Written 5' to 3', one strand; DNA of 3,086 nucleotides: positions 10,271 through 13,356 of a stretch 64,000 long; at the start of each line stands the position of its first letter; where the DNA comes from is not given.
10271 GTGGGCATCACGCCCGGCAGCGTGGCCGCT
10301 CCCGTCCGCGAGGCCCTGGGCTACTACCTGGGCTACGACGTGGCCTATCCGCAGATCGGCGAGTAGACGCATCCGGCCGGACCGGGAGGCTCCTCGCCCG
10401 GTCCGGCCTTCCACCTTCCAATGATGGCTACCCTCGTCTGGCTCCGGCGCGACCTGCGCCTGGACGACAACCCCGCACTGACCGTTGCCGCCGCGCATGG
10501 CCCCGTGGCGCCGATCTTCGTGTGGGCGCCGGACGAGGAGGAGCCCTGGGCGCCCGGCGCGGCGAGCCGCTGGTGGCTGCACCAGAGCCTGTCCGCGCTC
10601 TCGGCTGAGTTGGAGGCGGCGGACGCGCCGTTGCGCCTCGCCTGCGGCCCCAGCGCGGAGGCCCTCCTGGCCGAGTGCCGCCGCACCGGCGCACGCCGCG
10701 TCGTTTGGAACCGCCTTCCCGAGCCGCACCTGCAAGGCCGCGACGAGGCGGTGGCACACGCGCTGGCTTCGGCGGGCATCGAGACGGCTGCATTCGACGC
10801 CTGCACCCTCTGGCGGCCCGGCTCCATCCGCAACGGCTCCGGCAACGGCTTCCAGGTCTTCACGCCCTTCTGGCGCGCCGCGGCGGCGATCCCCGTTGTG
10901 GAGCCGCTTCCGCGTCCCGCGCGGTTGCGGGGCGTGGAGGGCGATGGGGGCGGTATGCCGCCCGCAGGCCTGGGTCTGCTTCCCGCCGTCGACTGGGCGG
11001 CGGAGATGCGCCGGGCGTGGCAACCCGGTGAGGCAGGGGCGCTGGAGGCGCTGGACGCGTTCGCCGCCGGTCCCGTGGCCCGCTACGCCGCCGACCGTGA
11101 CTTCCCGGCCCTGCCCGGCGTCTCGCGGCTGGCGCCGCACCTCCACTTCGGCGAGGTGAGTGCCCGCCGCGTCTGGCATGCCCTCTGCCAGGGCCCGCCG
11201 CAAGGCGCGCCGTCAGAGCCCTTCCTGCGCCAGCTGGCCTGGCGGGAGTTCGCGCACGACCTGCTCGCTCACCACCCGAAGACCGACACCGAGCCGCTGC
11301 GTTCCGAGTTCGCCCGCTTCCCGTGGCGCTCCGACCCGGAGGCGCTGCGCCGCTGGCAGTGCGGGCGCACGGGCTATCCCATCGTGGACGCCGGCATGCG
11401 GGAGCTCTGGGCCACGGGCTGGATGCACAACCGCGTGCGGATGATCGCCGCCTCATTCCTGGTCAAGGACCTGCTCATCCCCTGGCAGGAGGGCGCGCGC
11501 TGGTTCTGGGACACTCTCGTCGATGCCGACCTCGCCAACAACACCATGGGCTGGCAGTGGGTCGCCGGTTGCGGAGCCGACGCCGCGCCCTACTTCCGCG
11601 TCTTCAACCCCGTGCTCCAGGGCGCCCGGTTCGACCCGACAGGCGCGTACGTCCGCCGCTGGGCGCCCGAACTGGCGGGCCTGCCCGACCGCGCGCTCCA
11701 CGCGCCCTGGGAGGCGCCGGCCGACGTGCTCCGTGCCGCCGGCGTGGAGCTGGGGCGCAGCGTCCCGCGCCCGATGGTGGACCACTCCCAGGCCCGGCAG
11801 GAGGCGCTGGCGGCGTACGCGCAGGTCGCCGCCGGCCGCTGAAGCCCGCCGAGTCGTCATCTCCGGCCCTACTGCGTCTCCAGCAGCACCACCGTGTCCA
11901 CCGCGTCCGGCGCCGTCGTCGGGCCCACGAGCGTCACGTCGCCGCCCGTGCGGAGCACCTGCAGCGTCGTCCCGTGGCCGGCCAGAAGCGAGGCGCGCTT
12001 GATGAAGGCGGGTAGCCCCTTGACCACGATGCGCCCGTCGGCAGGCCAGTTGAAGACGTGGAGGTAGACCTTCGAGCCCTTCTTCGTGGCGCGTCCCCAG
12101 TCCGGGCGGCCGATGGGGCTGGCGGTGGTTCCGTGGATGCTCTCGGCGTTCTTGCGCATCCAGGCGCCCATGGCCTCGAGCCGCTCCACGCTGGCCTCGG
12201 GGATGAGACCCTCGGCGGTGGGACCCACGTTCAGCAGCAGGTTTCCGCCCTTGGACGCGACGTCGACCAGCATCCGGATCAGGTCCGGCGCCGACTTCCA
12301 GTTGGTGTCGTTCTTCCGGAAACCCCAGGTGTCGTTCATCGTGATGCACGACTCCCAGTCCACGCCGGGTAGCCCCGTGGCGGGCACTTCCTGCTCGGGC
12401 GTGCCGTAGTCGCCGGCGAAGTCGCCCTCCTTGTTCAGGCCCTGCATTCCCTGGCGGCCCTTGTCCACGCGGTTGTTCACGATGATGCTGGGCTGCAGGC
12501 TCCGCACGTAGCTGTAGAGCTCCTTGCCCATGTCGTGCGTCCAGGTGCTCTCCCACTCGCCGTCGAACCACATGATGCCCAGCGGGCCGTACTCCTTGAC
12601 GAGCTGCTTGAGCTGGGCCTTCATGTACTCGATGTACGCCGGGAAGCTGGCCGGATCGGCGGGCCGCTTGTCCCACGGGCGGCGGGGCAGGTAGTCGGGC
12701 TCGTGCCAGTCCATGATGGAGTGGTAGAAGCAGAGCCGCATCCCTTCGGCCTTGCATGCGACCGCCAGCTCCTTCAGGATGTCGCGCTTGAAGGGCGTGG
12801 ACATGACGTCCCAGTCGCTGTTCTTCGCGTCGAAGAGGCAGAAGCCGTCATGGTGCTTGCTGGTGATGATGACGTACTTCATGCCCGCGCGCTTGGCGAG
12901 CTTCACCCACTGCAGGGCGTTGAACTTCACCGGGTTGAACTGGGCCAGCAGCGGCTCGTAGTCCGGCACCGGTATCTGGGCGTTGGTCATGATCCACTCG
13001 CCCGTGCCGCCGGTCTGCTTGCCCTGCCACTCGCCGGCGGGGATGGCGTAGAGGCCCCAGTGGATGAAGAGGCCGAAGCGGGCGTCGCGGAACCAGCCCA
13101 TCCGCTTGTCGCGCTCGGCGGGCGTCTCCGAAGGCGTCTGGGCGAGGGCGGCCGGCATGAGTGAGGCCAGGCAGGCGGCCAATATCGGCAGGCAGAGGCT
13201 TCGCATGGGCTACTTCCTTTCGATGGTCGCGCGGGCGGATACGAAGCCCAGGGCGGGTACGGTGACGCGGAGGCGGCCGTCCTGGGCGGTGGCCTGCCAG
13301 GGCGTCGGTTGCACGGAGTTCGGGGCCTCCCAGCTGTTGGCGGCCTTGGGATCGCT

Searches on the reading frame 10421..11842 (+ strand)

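Call 60: search_protein_families(library=ncbifam, proteins=[L025:4144-4836:-, L025:4833-5567:-], max_evalue=0.1)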
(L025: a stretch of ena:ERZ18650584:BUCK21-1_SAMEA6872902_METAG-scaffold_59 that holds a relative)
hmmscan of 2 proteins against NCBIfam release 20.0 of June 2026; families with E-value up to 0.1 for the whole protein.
L025:4144-4836:- (230 aa): 9 families
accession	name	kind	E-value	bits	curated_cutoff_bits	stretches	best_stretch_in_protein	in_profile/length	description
NF007862.0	PRK10574.1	equivalog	0.00021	21.4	138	1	27-53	6-32/145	prepilin peptidase-dependent pilin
TIGR01710.1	typeII_sec_gspG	equivalog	0.00024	21.1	88.85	1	27-86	2-60/134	type II secretion system major pseudopilin GspG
TIGR02532.1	IV_pilin_GFxxxE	domain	0.00042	20.1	16.3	1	26-47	2-23/24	prepilin-type N-terminal cleavage/methylation domain-containing protein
NF040999.1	pilin_ComGC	equivalog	0.00069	19.8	75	1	27-79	3-55/84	competence type IV pilus major pilin ComGC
NF041775.1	typeIV_PilA_Myxo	equivalog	0.00078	19.5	400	1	26-85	11-69/214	type IV pilin protein PilA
NF041013.1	T4P_ComGE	equivalog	0.0022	18.1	49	1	27-57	5-35/83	competence type IV pilus minor pilin ComGE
TIGR01711.1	gspJ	equivalog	0.0025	17.6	64.85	1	26-79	1-55/192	type II secretion system minor pseudopilin GspJ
TIGR02599.1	TIGR02599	subfamily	0.037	13.3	256.5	1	27-62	1-37/361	Verru_Chthon cassette protein C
TIGR02596.1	TIGR02596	subfamily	0.075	13.1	70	1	28-63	1-36/196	Verru_Chthon cassette protein D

L025:4833-5567:- (244 aa): 0 families

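Call 61: search_protein_families(library=padloc, proteins=[L025:4144-4836:-, L025:4833-5567:-], max_evalue=0.1)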
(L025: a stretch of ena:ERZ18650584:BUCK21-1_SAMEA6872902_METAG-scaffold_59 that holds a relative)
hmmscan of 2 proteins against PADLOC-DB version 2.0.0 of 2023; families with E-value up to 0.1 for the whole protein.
L025:4144-4836:- (230 aa): 0 families

L025:4833-5567:- (244 aa): 0 families

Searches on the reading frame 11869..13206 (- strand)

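Call 16: search_protein_families(library=pfam, proteins=[window:11869-13206:-], max_evalue=0.01)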
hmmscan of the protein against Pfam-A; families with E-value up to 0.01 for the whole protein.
window:11869-13206:- (445 aa): 2 families
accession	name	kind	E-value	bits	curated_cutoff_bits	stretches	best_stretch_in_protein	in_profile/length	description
PF01120.23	Alpha_L_fucos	-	4.5e-99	332.6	25.2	1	24-355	15-345/345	Alpha-L-fucosidase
PF14871.12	GHL6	-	0.00011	22.9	35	1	98-181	3-82/132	Hypothetical glycosyl hydrolase 6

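Call 60: search_protein_families(library=ncbifam, proteins=[L025:4144-4836:-, L025:4833-5567:-], max_evalue=0.1)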
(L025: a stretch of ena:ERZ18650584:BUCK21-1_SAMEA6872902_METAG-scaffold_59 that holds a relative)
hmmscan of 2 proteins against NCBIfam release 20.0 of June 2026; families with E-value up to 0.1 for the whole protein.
L025:4144-4836:- (230 aa): 9 families
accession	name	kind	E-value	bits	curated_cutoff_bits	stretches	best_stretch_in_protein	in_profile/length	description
NF007862.0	PRK10574.1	equivalog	0.00021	21.4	138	1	27-53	6-32/145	prepilin peptidase-dependent pilin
TIGR01710.1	typeII_sec_gspG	equivalog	0.00024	21.1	88.85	1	27-86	2-60/134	type II secretion system major pseudopilin GspG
TIGR02532.1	IV_pilin_GFxxxE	domain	0.00042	20.1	16.3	1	26-47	2-23/24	prepilin-type N-terminal cleavage/methylation domain-containing protein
NF040999.1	pilin_ComGC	equivalog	0.00069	19.8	75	1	27-79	3-55/84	competence type IV pilus major pilin ComGC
NF041775.1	typeIV_PilA_Myxo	equivalog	0.00078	19.5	400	1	26-85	11-69/214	type IV pilin protein PilA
NF041013.1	T4P_ComGE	equivalog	0.0022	18.1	49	1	27-57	5-35/83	competence type IV pilus minor pilin ComGE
TIGR01711.1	gspJ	equivalog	0.0025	17.6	64.85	1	26-79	1-55/192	type II secretion system minor pseudopilin GspJ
TIGR02599.1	TIGR02599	subfamily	0.037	13.3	256.5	1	27-62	1-37/361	Verru_Chthon cassette protein C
TIGR02596.1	TIGR02596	subfamily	0.075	13.1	70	1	28-63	1-36/196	Verru_Chthon cassette protein D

L025:4833-5567:- (244 aa): 0 families

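Call 61: search_protein_families(library=padloc, proteins=[L025:4144-4836:-, L025:4833-5567:-], max_evalue=0.1)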
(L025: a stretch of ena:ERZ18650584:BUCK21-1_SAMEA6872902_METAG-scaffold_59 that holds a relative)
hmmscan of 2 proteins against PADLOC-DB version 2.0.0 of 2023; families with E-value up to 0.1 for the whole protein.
L025:4144-4836:- (230 aa): 0 families

L025:4833-5567:- (244 aa): 0 families
